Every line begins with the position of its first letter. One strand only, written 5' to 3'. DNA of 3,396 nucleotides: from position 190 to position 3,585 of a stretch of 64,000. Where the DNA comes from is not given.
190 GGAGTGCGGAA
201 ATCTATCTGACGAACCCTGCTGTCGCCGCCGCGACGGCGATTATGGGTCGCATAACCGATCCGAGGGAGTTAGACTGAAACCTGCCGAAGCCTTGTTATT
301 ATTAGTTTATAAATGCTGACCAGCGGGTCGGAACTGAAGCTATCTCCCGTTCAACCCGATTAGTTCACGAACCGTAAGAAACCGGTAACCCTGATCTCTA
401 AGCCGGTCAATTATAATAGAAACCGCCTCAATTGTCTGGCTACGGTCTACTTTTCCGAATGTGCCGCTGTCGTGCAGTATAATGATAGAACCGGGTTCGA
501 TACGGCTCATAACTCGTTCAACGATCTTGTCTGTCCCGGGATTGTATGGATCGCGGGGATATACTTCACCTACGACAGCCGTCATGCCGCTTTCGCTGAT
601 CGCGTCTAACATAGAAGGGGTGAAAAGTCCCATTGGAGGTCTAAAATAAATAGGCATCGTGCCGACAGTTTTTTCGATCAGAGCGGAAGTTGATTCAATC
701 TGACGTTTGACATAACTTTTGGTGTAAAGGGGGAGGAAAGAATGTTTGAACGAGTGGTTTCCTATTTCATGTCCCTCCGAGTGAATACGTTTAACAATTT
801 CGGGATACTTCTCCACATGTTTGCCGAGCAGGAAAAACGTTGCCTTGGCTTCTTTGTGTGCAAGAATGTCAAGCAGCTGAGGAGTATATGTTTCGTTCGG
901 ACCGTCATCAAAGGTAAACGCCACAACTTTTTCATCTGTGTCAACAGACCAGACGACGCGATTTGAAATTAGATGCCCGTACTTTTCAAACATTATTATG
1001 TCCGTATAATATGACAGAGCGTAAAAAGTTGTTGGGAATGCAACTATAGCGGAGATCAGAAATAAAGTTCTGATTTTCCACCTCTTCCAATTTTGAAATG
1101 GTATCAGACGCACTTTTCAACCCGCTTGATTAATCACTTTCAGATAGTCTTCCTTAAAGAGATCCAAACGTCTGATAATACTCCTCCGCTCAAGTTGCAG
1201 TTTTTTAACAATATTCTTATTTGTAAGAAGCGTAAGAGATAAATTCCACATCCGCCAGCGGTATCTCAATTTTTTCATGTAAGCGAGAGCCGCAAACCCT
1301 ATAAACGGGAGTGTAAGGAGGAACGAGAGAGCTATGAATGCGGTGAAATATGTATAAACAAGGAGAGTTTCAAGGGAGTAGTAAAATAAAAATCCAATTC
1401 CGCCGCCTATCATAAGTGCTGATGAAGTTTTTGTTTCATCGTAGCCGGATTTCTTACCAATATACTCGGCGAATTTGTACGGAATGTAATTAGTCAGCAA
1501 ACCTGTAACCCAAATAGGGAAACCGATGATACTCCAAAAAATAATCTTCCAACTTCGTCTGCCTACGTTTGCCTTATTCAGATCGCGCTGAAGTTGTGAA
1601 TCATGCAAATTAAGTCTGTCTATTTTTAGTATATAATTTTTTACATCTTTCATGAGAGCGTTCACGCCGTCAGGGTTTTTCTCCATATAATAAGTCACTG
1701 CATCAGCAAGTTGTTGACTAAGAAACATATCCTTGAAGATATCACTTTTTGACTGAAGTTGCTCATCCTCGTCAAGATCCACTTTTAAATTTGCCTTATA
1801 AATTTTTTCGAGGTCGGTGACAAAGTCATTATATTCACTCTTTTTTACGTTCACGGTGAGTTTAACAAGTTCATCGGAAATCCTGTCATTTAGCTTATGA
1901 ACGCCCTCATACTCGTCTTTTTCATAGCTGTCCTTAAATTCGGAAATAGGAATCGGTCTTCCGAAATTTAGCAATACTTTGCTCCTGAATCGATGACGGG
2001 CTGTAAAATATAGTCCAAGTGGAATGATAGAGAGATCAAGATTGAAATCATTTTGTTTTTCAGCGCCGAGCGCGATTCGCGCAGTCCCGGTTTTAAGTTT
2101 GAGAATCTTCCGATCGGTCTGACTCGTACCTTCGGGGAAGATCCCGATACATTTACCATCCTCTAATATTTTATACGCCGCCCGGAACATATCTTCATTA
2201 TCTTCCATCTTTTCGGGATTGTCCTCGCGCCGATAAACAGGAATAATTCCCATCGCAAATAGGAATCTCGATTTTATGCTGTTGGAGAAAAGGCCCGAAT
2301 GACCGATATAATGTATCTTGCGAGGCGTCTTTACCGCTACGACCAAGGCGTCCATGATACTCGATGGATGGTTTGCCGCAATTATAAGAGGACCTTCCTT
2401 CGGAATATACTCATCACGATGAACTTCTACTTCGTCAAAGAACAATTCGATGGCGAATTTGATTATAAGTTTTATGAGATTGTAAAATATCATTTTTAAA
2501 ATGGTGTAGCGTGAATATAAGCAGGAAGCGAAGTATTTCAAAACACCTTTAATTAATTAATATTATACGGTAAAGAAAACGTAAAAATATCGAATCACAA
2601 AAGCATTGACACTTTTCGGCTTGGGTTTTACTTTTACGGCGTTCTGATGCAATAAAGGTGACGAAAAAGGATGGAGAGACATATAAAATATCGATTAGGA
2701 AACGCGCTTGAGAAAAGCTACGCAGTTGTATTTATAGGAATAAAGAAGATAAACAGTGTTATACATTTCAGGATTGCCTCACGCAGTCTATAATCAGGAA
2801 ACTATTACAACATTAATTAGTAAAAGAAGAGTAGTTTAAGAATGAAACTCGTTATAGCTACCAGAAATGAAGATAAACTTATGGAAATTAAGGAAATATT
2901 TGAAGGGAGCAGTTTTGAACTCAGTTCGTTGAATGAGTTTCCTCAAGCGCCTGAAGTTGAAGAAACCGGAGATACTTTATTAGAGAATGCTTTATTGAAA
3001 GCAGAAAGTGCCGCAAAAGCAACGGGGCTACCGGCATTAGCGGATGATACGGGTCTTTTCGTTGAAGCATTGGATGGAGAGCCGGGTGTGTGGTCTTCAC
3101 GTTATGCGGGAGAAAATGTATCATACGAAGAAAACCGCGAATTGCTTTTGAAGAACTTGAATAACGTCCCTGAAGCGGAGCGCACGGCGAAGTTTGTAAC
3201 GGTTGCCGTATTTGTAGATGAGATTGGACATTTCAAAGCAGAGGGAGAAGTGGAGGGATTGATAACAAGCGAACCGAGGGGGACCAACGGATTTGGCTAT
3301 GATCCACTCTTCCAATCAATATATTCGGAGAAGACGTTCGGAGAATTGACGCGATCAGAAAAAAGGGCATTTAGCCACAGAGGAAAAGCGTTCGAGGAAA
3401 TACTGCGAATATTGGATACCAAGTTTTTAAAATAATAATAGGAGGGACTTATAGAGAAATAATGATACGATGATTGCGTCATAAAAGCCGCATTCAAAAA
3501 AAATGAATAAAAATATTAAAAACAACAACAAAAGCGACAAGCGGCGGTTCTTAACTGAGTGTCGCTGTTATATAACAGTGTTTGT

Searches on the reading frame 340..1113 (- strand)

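Call 31: search_protein_families(library=pfam, proteins=[window:340-1113:-], max_evalue=0.0001)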
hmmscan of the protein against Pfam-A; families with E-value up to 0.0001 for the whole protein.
window:340-1113:- (257 aa): 2 families
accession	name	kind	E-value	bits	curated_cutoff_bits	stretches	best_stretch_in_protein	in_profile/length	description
PF01522.26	Polysacc_deac_1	-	3.3e-38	130.9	23.1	1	57-180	2-124/124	Polysaccharide deacetylase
PF03065.20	Glyco_hydro_57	-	2.6e-09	37.3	21.2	1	110-184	98-173/291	Glycosyl hydrolase family 57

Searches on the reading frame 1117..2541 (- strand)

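Call 31: search_protein_families(library=pfam, proteins=[window:1117-2541:-], max_evalue=0.0001)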
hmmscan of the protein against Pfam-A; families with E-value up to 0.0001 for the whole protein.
window:1117-2541:- (474 aa): 1 family
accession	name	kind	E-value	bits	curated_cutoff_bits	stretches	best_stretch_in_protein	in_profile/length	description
PF01553.26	Acyltransferase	-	1.8e-20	73.5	23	1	38-176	2-130/132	Acyltransferase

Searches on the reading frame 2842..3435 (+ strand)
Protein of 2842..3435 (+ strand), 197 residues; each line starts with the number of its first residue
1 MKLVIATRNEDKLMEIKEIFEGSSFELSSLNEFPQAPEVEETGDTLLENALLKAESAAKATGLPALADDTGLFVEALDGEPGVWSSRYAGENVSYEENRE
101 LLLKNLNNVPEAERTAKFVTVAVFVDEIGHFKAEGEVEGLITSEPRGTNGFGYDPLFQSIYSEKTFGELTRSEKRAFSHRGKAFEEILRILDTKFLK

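Call 31: search_protein_families(library=pfam, proteins=[window:2842-3435:+], max_evalue=0.0001)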
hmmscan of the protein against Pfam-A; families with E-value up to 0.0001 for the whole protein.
window:2842-3435:+ (197 aa): 1 family
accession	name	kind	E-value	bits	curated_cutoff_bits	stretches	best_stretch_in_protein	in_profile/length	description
PF01725.21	Ham1p_like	-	2.7e-62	210.4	22.5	1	3-188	1-184/186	Ham1 family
